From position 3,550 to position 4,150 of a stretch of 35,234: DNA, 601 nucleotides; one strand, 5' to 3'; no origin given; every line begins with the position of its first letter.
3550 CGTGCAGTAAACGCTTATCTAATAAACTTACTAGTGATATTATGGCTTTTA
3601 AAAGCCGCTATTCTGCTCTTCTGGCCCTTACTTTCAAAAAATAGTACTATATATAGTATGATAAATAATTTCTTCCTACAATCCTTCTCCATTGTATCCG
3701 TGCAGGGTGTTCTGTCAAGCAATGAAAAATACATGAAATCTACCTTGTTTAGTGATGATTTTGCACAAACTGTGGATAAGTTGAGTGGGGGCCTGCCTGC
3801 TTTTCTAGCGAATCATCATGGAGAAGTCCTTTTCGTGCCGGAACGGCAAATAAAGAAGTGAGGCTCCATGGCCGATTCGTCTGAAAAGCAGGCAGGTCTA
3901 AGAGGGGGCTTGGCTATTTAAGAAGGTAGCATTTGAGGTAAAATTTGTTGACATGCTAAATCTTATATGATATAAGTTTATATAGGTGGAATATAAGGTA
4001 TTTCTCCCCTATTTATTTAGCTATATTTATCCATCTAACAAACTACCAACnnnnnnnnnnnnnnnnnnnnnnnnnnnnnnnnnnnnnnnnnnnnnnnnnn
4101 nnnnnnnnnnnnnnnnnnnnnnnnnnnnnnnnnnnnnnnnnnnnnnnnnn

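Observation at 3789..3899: Two-copy ~110-nt extended hairpin with compensatory stem changes, upstream of sigma-region-4 genes (copy A)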

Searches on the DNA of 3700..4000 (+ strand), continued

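Call 83: search_rna_families(source=window, start=3780, end=3908, threshold=evalue, max_evalue=10, show_alignments=6)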
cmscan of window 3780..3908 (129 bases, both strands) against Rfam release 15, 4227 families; matches with E-value up to 10: 5.
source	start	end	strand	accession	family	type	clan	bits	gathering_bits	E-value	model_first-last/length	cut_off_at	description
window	3792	3903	+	RF04067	mir-4520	Gene; miRNA;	-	25.2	90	0.00051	9-68/70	no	mir-4520 microRNA precursor family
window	3790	3898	+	RF04133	MIR2646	Gene; miRNA;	-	14.9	245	0.21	21-236/256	no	MIR2646 microRNA precursor family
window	3790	3898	-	RF03834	mir-3173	Gene; miRNA;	-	13.8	84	4.9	11-68/80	no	mir-3173 microRNA precursor family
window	3786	3900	+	RF00852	mir-231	Gene; miRNA;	-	13.3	50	4.2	1-80/80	no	mir-231 microRNA precursor family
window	3828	3888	-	RF00499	Parecho_CRE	Cis-reg;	-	13.2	55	1.8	12-72/116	no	Human parechovirus 1 (HPeV1) cis regulatory element (CRE)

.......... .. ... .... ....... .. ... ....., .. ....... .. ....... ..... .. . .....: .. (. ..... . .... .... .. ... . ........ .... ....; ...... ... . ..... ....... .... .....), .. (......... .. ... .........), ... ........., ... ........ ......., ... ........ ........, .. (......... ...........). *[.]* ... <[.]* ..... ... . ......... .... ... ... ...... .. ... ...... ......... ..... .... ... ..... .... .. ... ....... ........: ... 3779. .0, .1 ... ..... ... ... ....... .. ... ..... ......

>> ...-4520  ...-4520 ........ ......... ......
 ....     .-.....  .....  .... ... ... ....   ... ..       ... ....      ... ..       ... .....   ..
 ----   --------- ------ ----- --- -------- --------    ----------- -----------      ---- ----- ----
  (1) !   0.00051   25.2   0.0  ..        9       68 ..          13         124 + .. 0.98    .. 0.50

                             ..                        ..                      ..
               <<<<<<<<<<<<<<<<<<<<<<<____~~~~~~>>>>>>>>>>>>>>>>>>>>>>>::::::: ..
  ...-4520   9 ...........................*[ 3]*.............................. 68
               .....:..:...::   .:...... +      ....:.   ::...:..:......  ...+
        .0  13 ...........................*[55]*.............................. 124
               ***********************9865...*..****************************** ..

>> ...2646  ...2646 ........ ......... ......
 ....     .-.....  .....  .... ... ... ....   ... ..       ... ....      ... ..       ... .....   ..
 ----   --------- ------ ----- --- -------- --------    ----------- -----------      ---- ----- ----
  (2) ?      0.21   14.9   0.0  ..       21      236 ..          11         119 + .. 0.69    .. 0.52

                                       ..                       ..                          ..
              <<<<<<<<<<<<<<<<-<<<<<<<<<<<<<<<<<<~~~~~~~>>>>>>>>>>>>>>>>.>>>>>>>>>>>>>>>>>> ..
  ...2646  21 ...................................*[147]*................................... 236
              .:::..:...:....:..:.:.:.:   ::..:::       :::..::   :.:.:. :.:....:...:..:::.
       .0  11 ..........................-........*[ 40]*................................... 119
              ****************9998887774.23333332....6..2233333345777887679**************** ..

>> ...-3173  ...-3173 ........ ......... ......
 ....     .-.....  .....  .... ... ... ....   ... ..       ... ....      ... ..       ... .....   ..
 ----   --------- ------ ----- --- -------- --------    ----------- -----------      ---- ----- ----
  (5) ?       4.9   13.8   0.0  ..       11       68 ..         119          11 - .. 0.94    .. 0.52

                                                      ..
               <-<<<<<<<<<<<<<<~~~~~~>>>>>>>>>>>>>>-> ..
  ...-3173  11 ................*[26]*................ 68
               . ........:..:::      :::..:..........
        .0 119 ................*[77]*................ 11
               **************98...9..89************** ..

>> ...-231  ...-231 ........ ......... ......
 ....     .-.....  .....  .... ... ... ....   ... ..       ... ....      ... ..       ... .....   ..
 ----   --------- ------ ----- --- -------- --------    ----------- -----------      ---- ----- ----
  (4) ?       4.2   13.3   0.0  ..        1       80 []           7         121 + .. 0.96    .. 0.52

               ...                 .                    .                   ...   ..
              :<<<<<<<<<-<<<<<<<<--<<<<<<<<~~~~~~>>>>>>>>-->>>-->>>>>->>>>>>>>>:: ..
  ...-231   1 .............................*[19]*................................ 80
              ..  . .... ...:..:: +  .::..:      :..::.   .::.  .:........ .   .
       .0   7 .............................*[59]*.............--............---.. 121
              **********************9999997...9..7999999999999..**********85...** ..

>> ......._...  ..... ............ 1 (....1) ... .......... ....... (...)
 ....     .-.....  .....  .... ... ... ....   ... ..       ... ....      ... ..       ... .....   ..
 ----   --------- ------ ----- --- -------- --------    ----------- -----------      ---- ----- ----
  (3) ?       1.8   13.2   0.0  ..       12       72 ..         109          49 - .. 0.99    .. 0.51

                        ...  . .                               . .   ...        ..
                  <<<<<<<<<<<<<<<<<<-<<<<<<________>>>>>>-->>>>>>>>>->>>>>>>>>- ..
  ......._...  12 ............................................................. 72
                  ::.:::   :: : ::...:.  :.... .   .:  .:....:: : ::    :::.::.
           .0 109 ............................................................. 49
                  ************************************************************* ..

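Call 89: search_with_rna_model(model_id=R1, sources=[L066, L067, L068, L069], filters=off, max_evalue=1, show_alignments=2)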
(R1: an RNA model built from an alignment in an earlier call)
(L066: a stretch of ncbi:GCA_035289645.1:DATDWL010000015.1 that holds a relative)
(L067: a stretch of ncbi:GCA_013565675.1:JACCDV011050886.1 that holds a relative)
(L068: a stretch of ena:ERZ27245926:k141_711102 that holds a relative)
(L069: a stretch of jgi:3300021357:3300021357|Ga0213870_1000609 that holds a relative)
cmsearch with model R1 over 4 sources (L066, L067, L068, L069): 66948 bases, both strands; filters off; matches with E-value up to 1: 8.
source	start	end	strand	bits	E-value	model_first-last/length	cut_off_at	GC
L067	5043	5072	-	13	0.28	1-117/117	no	0.43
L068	5086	5179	+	12.4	0.42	1-117/117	no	0.45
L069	5023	5116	+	12.4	0.42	1-117/117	no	0.45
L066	16837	16922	-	12.1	0.52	1-117/117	no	0.57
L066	3227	3333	+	11.8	0.63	1-117/117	no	0.5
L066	3227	3333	-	11.7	0.68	1-117/117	no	0.5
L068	16202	16250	+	11.5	0.79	1-117/117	no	0.53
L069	16139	16187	+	11.5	0.79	1-117/117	no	0.53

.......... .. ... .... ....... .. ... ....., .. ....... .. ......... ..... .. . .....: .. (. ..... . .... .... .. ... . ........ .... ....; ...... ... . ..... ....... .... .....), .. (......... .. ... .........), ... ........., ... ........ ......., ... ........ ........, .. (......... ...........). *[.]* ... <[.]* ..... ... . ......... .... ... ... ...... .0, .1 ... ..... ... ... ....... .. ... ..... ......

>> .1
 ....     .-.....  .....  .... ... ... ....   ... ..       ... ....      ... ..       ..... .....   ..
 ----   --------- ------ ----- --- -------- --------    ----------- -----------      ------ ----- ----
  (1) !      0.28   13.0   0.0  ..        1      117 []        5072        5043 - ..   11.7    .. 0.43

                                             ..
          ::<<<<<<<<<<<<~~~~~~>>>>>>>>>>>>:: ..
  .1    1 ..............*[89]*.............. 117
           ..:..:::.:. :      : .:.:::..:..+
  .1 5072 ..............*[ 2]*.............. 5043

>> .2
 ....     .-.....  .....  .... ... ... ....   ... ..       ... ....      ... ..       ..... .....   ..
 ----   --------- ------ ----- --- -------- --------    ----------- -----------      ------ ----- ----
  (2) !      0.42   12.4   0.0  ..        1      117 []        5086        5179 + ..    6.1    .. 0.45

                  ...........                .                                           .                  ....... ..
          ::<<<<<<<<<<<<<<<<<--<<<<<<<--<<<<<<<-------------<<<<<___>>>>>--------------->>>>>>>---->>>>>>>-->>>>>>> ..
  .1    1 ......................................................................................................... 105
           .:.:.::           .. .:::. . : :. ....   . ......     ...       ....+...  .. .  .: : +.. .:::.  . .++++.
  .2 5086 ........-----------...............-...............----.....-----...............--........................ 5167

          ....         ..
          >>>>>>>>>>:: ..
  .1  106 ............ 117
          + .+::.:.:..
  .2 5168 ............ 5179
